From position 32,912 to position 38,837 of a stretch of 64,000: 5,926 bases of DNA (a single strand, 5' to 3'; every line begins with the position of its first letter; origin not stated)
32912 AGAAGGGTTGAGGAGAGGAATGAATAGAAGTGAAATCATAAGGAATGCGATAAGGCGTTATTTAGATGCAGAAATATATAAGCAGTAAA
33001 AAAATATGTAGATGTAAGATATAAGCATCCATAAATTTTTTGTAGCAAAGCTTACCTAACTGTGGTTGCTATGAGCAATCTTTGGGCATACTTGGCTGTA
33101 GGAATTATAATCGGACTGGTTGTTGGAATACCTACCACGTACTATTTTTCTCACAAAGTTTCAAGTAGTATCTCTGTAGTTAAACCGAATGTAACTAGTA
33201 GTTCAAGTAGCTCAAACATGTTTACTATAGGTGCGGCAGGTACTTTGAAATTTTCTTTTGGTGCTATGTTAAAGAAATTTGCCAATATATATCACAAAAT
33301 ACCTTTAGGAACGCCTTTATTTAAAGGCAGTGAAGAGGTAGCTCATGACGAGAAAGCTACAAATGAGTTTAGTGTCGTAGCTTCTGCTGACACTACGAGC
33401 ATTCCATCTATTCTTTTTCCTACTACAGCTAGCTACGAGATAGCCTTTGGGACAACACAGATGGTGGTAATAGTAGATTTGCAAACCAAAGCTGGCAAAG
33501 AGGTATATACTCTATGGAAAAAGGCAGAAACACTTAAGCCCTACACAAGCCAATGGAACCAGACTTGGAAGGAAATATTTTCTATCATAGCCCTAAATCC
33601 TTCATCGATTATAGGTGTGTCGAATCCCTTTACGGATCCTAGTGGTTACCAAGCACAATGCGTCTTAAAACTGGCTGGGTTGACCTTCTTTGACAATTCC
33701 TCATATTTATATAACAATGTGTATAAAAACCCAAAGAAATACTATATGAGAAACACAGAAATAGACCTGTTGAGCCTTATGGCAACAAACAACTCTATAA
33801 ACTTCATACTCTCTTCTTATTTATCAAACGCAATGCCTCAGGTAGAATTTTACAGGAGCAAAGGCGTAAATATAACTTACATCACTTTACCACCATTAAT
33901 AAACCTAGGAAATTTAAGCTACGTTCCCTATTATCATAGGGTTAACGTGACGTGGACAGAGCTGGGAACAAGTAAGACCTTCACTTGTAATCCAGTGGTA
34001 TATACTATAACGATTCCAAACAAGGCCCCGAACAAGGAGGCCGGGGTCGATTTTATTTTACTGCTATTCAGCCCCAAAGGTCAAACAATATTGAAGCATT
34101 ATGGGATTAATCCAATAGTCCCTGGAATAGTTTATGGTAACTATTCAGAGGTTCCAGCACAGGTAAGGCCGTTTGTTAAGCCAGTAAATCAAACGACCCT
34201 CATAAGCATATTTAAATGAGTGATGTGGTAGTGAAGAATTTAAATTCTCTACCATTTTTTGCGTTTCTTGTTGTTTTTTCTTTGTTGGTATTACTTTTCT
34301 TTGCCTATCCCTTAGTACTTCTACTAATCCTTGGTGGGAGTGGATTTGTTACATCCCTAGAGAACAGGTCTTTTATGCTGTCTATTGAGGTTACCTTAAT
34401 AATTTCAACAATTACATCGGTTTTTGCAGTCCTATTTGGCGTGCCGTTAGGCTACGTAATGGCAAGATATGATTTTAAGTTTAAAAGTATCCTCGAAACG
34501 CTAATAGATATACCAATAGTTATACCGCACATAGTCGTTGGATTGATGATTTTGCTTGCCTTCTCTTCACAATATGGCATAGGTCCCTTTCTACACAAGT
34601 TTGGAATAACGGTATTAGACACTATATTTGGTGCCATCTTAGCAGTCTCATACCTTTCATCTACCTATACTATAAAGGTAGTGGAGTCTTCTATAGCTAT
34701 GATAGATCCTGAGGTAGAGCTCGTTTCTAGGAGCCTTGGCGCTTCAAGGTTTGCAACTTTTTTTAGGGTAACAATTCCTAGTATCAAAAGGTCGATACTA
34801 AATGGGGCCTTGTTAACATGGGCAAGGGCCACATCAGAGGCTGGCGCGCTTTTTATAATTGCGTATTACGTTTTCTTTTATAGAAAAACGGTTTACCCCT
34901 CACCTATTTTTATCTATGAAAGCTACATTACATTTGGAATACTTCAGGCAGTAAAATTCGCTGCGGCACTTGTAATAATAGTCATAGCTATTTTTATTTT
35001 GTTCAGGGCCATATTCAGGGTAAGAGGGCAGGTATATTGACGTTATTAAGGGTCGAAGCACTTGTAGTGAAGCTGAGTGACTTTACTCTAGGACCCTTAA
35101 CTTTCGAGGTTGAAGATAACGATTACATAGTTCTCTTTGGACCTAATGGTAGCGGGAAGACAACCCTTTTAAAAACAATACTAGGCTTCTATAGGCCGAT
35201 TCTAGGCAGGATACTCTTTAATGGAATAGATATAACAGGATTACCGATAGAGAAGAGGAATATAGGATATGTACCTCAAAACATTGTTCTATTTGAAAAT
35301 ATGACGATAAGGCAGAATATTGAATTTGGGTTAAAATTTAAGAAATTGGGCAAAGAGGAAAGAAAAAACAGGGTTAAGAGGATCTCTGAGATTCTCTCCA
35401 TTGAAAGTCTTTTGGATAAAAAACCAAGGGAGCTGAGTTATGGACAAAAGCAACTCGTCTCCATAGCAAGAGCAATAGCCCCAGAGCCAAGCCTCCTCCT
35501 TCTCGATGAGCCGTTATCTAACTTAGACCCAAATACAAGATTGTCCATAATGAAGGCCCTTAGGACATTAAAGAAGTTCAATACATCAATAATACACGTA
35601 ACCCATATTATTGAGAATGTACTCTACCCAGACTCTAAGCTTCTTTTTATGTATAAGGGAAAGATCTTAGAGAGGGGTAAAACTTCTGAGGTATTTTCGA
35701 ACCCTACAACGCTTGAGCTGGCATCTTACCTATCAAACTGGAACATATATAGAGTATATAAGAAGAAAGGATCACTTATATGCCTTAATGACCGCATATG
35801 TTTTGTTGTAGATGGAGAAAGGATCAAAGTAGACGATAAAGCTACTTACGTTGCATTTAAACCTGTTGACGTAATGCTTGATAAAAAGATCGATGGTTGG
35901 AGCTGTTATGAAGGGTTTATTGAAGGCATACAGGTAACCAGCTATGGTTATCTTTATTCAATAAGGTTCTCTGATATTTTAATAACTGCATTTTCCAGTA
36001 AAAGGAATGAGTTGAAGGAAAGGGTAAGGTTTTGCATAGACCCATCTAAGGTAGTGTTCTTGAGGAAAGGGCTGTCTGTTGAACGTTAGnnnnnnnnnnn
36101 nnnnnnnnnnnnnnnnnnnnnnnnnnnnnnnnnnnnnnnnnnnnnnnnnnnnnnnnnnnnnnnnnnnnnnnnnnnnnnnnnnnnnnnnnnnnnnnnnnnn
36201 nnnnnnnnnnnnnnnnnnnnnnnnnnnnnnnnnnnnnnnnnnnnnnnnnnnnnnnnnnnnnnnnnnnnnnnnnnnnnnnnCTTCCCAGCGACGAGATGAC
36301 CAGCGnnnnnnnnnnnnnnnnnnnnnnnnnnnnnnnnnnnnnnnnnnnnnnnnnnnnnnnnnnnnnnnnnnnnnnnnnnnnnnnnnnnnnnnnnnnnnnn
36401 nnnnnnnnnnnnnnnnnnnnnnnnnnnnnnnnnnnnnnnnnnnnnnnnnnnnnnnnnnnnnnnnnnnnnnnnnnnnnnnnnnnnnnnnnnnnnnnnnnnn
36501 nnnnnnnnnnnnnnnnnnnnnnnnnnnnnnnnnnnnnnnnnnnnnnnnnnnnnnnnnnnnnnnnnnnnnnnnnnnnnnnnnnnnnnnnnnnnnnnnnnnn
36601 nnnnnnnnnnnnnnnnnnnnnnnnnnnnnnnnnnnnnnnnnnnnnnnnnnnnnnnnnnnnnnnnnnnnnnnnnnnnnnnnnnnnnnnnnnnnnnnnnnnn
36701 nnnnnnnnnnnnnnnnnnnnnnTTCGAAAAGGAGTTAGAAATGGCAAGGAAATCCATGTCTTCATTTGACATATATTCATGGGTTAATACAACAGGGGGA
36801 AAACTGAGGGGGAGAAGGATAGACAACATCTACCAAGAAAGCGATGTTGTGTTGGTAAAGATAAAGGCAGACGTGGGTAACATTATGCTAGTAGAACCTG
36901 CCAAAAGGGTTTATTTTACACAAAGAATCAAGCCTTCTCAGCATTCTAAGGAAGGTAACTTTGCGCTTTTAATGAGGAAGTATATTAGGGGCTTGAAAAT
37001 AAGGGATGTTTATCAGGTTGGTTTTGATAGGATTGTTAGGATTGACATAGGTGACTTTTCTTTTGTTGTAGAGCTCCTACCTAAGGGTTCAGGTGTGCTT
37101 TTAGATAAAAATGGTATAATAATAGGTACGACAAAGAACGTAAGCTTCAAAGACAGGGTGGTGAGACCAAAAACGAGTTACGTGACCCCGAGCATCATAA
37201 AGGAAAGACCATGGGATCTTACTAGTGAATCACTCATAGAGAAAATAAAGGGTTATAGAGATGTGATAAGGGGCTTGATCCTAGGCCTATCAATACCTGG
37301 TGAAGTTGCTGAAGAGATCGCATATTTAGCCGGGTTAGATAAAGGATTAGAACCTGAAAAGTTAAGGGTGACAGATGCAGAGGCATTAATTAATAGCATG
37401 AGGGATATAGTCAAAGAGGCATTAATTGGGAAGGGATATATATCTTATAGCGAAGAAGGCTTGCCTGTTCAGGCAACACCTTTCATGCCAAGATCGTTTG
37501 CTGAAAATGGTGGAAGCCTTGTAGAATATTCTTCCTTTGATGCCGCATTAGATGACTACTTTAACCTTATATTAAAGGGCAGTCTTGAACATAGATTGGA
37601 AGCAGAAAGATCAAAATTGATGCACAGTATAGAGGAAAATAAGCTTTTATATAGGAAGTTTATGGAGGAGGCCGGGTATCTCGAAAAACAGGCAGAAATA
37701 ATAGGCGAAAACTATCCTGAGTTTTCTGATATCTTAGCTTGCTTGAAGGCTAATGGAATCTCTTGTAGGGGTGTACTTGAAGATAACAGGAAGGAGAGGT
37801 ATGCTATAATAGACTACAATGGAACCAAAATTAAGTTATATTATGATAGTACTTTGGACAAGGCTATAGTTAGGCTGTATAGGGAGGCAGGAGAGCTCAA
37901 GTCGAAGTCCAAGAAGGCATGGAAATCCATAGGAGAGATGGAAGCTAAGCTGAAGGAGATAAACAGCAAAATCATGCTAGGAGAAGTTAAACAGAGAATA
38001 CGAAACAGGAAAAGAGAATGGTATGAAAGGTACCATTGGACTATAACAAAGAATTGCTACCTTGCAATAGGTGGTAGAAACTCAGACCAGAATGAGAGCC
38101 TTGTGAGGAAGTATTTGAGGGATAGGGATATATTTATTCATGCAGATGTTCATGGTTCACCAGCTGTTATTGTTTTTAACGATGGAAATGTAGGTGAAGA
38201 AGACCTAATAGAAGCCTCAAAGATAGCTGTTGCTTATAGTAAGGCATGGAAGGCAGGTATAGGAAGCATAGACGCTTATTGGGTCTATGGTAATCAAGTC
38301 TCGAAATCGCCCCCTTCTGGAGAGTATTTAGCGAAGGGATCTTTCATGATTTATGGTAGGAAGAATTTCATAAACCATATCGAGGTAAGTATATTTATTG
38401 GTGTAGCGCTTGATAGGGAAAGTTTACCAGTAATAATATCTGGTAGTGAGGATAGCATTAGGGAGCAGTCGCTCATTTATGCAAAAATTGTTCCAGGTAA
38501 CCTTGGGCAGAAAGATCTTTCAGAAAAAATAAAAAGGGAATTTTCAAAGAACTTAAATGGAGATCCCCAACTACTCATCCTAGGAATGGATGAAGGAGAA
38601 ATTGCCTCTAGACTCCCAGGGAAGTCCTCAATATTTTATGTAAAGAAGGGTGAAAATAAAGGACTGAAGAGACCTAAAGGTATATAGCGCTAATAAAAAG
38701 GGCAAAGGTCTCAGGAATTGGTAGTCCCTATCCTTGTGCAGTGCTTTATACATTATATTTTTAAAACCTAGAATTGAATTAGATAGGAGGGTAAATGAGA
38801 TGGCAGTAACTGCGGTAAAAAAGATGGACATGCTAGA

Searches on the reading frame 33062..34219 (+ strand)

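Call 72: search_protein_families(library=pfam, proteins=[window:33062-34219:+], max_evalue=0.0001)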
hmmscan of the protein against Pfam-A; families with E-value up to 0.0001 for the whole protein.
window:33062-34219:+ (385 aa): 1 family
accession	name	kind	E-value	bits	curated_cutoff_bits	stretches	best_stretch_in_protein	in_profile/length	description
PF13531.11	SBP_bac_11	-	1.2e-19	71.4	25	1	55-349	2-226/227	Bacterial extracellular solute-binding protein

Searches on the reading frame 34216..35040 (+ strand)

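Call 72: search_protein_families(library=pfam, proteins=[window:34216-35040:+], max_evalue=0.0001)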
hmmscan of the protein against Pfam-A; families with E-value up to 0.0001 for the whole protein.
window:34216-35040:+ (274 aa): 1 family
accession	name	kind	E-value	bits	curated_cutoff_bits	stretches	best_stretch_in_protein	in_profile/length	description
PF00528.27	BPD_transp_1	-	2.8e-15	56.9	26.4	1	75-266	1-174/184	Binding-protein-dependent transport system inner membrane component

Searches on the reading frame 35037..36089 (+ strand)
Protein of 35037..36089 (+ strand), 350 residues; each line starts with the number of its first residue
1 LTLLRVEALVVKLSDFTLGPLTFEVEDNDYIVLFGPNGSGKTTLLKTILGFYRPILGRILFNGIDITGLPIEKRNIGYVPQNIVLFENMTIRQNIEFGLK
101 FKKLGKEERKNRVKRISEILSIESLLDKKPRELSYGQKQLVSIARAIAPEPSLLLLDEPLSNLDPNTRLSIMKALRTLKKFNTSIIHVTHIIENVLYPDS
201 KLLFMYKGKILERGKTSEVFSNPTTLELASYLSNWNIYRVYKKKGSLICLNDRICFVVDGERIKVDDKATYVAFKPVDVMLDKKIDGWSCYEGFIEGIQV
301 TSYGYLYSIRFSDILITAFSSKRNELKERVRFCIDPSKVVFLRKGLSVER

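Call 72: search_protein_families(library=pfam, proteins=[window:35037-36089:+], max_evalue=0.0001)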
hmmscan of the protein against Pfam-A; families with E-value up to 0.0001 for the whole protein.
window:35037-36089:+ (350 aa): 3 families
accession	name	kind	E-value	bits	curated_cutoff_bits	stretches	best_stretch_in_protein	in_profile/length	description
PF00005.33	ABC_tran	-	3.9e-34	118.6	25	1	20-160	3-136/137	ABC transporter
PF13304.12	AAA_21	-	1.6e-10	42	27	0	107-190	184-298/304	AAA domain, putative AbiEii toxin, Type IV TA system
PF02463.25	SMC_N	-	1e-06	28.8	40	0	109-190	116-197/220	RecF/RecN/SMC N terminal domain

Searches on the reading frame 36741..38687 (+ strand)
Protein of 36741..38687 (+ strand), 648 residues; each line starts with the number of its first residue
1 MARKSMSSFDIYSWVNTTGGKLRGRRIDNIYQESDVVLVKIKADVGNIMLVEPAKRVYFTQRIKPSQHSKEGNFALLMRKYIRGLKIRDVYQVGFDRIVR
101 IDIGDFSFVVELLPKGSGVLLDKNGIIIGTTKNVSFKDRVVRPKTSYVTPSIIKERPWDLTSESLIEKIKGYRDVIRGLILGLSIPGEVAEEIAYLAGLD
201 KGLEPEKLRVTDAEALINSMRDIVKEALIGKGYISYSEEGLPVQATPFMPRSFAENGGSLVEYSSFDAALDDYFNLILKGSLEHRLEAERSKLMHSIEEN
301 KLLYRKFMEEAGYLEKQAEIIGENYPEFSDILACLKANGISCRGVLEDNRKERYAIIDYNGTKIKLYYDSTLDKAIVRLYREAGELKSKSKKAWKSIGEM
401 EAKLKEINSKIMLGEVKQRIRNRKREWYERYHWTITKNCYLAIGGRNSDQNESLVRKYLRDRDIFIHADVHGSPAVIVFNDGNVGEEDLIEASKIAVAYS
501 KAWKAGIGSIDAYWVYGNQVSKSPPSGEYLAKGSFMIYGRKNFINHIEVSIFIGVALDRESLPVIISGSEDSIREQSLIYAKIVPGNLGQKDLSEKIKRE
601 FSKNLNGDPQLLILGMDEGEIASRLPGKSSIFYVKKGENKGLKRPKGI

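Call 72: search_protein_families(library=pfam, proteins=[window:36741-38687:+], max_evalue=0.0001)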
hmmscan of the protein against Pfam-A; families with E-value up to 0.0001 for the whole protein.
window:36741-38687:+ (648 aa): 3 families
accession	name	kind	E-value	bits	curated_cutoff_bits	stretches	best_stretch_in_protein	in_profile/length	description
PF05833.16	NFACT_N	-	7.7e-33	114.4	31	1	20-411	14-418/456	NFACT N-terminal and middle domains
PF05670.18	NFACT-R_1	-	1.6e-31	109.6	29.8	1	431-539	2-112/112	NFACT protein RNA binding domain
PF18297.6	NFACT-R_2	-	1.2e-05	25.8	26.9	1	441-505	11-72/104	NFACT protein RNA binding domain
